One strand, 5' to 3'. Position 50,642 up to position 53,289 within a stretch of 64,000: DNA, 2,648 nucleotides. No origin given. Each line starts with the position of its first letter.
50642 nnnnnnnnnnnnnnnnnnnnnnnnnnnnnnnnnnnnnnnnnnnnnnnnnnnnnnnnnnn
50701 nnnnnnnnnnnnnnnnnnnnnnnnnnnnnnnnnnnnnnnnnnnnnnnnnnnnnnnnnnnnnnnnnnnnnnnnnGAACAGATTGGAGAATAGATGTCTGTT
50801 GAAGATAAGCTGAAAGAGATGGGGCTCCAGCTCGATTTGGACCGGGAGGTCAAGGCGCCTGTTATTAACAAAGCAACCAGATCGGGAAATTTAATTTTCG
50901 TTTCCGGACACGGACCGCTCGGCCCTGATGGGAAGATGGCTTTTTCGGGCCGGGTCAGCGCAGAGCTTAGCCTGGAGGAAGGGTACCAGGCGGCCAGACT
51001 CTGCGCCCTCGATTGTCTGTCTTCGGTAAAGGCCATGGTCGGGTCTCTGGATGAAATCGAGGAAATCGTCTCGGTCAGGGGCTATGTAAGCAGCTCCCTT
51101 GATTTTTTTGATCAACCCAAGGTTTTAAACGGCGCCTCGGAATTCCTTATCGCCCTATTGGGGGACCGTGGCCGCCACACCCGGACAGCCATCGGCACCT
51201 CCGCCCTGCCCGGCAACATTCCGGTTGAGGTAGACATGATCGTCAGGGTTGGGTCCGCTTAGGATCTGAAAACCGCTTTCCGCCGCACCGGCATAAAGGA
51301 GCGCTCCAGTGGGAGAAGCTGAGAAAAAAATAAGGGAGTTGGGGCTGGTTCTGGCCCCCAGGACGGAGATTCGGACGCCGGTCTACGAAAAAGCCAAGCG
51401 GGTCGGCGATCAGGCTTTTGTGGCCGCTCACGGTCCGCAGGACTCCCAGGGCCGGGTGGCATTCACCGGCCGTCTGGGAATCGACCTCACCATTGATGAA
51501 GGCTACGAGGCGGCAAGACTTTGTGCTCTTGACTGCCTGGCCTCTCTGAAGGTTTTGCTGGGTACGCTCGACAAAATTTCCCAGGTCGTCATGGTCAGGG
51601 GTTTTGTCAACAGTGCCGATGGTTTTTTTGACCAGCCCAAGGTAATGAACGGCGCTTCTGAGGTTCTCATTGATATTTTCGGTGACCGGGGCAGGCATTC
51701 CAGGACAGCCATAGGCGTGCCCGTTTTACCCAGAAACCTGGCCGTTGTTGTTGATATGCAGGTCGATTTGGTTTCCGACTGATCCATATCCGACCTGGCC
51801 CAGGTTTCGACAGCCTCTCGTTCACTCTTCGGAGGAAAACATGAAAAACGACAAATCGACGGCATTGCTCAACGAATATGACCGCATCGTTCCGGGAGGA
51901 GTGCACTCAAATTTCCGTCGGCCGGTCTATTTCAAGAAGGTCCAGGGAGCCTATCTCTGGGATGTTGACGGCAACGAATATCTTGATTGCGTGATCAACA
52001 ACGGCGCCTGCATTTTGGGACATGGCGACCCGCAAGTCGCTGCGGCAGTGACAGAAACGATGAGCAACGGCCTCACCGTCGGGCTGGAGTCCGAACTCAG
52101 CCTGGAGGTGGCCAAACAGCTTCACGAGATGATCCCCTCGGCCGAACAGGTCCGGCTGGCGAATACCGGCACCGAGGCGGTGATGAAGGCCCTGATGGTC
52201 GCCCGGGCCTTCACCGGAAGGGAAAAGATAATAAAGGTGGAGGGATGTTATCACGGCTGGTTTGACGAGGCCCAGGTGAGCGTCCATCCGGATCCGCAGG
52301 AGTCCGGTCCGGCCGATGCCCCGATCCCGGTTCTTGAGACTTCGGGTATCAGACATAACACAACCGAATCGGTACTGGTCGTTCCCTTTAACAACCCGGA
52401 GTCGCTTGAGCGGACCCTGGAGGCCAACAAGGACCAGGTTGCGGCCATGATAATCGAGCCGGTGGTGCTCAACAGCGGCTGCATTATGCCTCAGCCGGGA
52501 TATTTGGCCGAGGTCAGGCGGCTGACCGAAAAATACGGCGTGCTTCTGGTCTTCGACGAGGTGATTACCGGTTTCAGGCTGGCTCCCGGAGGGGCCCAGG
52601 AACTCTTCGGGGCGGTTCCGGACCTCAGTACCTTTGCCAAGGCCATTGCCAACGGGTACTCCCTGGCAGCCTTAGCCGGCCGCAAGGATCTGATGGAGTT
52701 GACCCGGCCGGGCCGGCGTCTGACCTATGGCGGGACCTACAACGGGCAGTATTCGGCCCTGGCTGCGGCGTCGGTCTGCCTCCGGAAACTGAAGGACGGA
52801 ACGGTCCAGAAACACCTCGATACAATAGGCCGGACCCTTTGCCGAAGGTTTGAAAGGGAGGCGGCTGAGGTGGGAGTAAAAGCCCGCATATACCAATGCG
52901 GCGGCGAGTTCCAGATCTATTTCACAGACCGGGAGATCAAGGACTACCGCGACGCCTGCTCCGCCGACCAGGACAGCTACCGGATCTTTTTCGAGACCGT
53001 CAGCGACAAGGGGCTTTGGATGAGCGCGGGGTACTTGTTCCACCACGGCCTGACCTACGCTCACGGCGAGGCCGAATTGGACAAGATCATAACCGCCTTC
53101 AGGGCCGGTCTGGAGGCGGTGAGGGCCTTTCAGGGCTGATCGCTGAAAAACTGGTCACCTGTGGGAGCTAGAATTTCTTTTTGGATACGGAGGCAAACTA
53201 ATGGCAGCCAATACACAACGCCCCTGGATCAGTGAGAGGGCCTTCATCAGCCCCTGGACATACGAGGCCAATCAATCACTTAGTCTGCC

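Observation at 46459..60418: Undescribed GntR-controlled catabolic island: TRAP uptake, tandem Rid pair, class III aminotransferase, DRE-TIM aldolase, creatininase, SMP-30 lactonase, ADP-forming acyl-CoA synthetase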

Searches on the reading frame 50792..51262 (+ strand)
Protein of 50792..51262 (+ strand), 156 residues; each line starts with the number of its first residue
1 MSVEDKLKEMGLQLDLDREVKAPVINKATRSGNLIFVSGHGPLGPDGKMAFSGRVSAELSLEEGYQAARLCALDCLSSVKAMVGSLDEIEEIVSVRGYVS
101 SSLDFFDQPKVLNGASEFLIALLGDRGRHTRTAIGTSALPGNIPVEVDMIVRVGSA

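Call 4: search_protein_families(library=pfam, proteins=[window:50792-51262:+])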
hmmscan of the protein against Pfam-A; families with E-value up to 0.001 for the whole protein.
window:50792-51262:+ (156 aa): 2 families
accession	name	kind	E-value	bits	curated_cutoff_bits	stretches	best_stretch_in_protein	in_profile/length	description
PF14588.11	YjgF_endoribonc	-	1.6e-15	57.6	35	1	32-142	28-137/148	YjgF/chorismate_mutase-like, putative endoribonuclease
PF01042.26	Ribonuc_L-PSP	-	1.7e-09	38.1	27.3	1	26-152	12-120/121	Endoribonuclease L-PSP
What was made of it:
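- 50792..51262 (+): Rid1-type imine/enamine deaminase, copy 1. Pfam YjgF_endoribonc (call 4).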

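Call 5: search_protein_families(library=ncbifam, proteins=[window:50792-51262:+])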
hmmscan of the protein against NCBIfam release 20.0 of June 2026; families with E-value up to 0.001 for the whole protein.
window:50792-51262:+ (156 aa): 0 families

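Call 68: search_solved_structures(query=window:50792-51262:+, max_evalue=0.001, show_alignments=3)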
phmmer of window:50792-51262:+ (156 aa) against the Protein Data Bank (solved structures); distinct sequences matched with E-value up to 0.001: 4.
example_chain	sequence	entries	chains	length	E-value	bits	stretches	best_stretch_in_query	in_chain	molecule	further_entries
3d01_A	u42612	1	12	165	1.6e-28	102.7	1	3-153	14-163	Uncharacterized protein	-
9bk9_A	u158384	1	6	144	7.8e-26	93.9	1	33-153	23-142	Rid family protein PA0814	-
9bkb_A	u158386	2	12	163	1.4e-16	63.9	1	31-152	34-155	Rid family protein ACIAD3089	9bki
2otm_A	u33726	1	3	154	6.1e-16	61.8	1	30-141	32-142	Hypothetical protein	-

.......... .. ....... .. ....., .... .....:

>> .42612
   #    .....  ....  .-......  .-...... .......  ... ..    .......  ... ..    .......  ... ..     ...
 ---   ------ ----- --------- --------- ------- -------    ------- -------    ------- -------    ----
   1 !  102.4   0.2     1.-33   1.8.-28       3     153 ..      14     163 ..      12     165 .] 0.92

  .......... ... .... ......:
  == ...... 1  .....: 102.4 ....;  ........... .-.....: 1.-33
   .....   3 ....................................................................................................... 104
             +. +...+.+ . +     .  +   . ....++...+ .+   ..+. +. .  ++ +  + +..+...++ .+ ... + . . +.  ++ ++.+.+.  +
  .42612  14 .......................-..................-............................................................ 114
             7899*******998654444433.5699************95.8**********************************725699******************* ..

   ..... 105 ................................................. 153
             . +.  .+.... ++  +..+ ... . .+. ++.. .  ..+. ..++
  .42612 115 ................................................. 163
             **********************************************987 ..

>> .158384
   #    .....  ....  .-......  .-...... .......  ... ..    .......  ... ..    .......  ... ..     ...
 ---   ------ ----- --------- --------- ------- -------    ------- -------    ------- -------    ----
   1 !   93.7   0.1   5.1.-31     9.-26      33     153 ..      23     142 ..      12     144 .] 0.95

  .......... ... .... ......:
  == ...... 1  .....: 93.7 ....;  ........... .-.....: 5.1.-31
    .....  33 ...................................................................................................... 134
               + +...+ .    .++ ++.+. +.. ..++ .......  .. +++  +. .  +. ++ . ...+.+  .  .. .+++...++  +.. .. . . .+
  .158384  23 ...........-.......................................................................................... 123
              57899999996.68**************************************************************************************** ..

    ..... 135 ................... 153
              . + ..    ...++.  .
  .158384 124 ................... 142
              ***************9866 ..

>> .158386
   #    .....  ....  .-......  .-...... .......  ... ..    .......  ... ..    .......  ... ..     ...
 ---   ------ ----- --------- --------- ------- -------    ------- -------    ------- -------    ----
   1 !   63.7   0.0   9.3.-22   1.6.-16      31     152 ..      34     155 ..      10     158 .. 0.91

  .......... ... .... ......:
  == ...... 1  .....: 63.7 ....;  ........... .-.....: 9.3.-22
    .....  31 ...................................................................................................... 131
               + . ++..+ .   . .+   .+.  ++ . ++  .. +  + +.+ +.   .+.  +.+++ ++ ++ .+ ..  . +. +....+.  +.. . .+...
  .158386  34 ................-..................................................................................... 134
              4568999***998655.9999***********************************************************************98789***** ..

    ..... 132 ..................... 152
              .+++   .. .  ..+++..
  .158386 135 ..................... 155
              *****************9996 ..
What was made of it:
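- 50792..51262 (+): Best PDB hits are 3d01 and the Rid1 proteins PA0814 and ACIAD3089; the RHxRxA motif arginine is kept (call 68).
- On Rid1 subfamily imine deaminases: E values are 8e-26 and 2e-28 (call 68).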

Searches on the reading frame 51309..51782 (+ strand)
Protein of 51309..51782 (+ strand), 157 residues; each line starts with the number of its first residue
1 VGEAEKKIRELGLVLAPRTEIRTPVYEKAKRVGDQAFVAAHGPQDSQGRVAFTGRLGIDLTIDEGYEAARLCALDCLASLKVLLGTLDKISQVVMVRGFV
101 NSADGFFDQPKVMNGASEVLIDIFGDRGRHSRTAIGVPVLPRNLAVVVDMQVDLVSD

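Call 4: search_protein_families(library=pfam, proteins=[window:51309-51782:+])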
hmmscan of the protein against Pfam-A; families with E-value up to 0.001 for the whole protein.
window:51309-51782:+ (157 aa): 2 families
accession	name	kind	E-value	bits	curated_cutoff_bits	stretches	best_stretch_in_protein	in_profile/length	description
PF14588.11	YjgF_endoribonc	-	1.2e-24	87.2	35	1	25-150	20-144/148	YjgF/chorismate_mutase-like, putative endoribonuclease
PF01042.26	Ribonuc_L-PSP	-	1.7e-05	25.2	27.3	1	26-148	11-115/121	Endoribonuclease L-PSP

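Call 5: search_protein_families(library=ncbifam, proteins=[window:51309-51782:+])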
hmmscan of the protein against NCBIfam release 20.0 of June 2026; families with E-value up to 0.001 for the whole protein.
window:51309-51782:+ (157 aa): 0 families

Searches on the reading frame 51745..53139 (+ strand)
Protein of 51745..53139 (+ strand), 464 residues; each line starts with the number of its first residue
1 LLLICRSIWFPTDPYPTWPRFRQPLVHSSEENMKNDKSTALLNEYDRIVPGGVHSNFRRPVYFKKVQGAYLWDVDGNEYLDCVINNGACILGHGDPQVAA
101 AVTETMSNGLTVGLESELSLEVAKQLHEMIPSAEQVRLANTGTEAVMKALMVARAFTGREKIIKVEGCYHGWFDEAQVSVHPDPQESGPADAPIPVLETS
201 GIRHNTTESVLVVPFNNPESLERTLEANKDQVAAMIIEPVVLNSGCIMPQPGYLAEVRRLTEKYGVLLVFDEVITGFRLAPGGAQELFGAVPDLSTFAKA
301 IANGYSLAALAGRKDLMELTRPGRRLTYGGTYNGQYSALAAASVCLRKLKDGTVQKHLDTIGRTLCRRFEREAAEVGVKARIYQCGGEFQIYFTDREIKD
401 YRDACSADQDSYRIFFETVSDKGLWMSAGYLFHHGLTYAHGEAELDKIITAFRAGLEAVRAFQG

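Call 4: search_protein_families(library=pfam, proteins=[window:51745-53139:+])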
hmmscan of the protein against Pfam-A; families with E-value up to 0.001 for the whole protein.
window:51745-53139:+ (464 aa): 1 family
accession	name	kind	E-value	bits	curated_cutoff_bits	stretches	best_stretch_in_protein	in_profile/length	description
PF00202.27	Aminotran_3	-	4.6e-63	213.7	30.5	1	61-426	11-371/403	Aminotransferase class-III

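Call 5: search_protein_families(library=ncbifam, proteins=[window:51745-53139:+])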
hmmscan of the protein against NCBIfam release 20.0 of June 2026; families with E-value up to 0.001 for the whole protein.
window:51745-53139:+ (464 aa): 69 families (the best 25 are shown)
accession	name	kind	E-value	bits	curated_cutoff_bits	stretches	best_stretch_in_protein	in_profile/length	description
NF000818.0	PRK00062.1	subfamily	2.5e-110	369.1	398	1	34-459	2-427/429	glutamate-1-semialdehyde 2,1-aminomutase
NF041362.1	GntE_guanitoxin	equivalog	2.8e-107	358.9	525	1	34-447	4-424/426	guanitoxin biosynthesis PLP-dependent transaminase GntE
TIGR00713.1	hemL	equivalog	4.8e-107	358.2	527.3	1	37-456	1-420/423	glutamate-1-semialdehyde 2,1-aminomutase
NF009055.0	PRK12389.1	equivalog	1.5e-100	336.9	637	1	34-457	2-426/431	glutamate-1-semialdehyde 2,1-aminomutase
NF004856.0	PRK06209.1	equivalog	4.8e-67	226.4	486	1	35-457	8-414/450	glutamate-1-semialdehyde 2,1-aminomutase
NF001864.0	PRK00615.1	equivalog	5.7e-62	209.7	706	1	34-449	3-419/433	glutamate-1-semialdehyde aminotransferase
NF005453.0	PRK07046.1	subfamily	8.4e-53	179.5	425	1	59-410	57-402/453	transaminase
NF005993.0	PRK08117.1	subfamily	3.5e-49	167.6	574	1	44-405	11-379/433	aspartate aminotransferase family protein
TIGR00707.1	argD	subfamily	6.2e-44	150.3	410.05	1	57-377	7-314/381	acetylornithine/succinylornithine family transaminase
NF004426.0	PRK05769.1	equivalog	9.2e-44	149.9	552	1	37-376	16-362/441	acetyl ornithine aminotransferase family protein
NF004718.0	PRK06062.1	subfamily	1e-42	146.2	472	1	32-391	11-379/454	hypothetical protein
NF004714.0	PRK06058.1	subfamily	1.1e-41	142.9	639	1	33-378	18-368/447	4-aminobutyrate--2-oxoglutarate transaminase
NF005376.0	PRK06918.1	equivalog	1.8e-40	138.7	676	1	29-389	8-375/451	4-aminobutyrate--2-oxoglutarate transaminase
TIGR00700.1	GABAtrnsam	equivalog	7.8e-40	136.7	506.65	1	48-399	6-363/420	4-aminobutyrate--2-oxoglutarate transaminase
NF002874.0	PRK03244.1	equivalog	1.3e-39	136.1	457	1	57-370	22-320/399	acetylornithine transaminase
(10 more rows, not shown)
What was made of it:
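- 51841..53139 (+): Class III PLP enzyme, closest to glutamate-1-semialdehyde 2,1-aminomutase. HemL models 358-369 bits, below their cut-offs of 398-527 (calls 4, 5).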

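Call 37: search_solved_structures(query=window:51841-53139:+, max_evalue=1e-20)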
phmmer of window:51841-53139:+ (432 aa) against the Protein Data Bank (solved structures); distinct sequences matched with E-value up to 1e-20: 88 (the best 60 are shown).
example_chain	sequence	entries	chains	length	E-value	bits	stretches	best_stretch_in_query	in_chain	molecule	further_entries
6w80_A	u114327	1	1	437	7.7e-82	278.4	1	1-427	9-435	Glutamate-1-semialdehyde 2,1-aminomutase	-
5hdm_A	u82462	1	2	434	3.2e-80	273.1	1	5-418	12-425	Glutamate-1-semialdehyde 2,1-aminomutase 1, chloroplastic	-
3l44_A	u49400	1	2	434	1.1e-79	271.3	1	5-420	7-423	Glutamate-1-semialdehyde 2,1-aminomutase 1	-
3fq8_A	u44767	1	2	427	1.2e-79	271.2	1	5-425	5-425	Glutamate-1-semialdehyde 2,1-aminomutase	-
3fqa_A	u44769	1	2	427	2.2e-79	270.3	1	5-425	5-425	Glutamate-1-semialdehyde 2,1-aminomutase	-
3fq7_A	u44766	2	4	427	3.1e-79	269.9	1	5-425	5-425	Glutamate-1-semialdehyde 2,1-aminomutase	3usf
2hoy_A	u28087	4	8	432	3.2e-79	269.8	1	5-425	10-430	Glutamate-1-semialdehyde 2,1-aminomutase (GSAM) apo-form | Glutamate-1-semialdehyde 2,1-aminomutase (GSAM) pmp-form | Glutamate-1-semialdehyde 2,1-aminomutase (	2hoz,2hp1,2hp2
2gsa_A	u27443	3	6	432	6e-79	268.9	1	5-425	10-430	GLUTAMATE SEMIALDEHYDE AMINOTRANSFERASE | PROTEIN (GLUTAMATE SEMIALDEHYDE AMINOTRANSFERASE)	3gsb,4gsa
2cfb_A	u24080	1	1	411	4.5e-77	262.7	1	26-424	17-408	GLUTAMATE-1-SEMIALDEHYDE 2,1-AMINOMUTASE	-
5i92_A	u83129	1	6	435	6.4e-77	262.2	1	5-422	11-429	Glutamate-1-semialdehyde 2,1-aminomutase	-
2e7u_A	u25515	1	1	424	2.6e-75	256.9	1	6-423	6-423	Glutamate-1-semialdehyde 2,1-aminomutase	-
4e77_A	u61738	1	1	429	1.7e-73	251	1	5-421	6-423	Glutamate-1-semialdehyde 2,1-aminomutase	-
6k8h_A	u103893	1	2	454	5.1e-70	239.5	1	11-430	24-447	Aminotransferase class-III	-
3k28_A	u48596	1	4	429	1.3e-68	234.8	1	2-425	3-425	Glutamate-1-semialdehyde 2,1-aminomutase 2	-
3bs8_A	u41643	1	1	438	3e-68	233.6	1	4-419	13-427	Glutamate-1-semialdehyde 2,1-aminomutase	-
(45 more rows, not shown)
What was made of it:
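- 51841..53139 (+): PDB 6w80 at 8e-82 (call 37).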
